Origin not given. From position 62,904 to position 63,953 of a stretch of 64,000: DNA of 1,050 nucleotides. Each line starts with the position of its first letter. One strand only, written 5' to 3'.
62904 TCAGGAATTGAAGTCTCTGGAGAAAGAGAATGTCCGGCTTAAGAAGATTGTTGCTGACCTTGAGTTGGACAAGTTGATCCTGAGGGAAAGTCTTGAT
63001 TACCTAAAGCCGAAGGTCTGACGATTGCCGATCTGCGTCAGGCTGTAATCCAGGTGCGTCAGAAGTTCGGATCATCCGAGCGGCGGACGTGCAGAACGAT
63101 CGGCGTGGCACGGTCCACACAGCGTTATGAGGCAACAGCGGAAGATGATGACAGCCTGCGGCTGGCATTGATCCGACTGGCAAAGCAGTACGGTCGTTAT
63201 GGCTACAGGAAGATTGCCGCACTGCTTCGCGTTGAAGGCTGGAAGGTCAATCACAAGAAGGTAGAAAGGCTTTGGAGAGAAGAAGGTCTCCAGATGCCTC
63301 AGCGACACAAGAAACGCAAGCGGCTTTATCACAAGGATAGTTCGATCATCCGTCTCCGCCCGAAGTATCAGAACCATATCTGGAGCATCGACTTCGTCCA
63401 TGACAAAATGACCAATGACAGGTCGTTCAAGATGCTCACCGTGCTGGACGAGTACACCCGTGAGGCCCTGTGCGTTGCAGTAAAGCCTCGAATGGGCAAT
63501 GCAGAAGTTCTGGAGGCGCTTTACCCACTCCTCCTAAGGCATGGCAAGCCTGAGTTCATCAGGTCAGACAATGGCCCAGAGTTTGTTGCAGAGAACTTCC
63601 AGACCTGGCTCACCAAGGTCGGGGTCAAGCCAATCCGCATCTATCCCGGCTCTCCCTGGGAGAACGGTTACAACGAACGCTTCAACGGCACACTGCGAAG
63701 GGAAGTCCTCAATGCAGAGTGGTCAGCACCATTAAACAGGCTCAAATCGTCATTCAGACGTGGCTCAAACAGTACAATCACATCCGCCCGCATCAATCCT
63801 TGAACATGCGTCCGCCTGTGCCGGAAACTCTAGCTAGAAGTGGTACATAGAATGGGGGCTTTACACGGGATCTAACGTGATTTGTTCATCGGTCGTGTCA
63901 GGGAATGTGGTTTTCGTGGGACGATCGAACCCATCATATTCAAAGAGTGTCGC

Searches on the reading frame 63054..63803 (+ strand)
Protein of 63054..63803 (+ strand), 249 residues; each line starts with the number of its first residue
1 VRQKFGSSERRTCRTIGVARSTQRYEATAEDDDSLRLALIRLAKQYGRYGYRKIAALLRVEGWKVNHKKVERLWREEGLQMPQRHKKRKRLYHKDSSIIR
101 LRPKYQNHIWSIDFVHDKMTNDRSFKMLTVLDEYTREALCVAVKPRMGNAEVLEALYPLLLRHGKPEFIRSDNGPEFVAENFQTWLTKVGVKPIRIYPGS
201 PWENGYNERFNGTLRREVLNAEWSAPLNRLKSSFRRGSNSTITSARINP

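Call 5: search_protein_families(library=pfam, proteins=[window:63054-63803:+])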
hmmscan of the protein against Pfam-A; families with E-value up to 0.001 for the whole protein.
window:63054-63803:+ (249 aa): 3 families
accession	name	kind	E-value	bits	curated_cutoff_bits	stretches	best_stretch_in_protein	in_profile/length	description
PF00665.32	rve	-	3e-18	66.4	32.6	1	106-201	4-102/102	Integrase core domain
PF13276.12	HTH_21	-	1.8e-14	54.2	28.1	1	31-87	2-60/60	HTH-like domain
PF13683.12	rve_3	-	8.7e-11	41.9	26.5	1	190-230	2-42/67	Integrase core domain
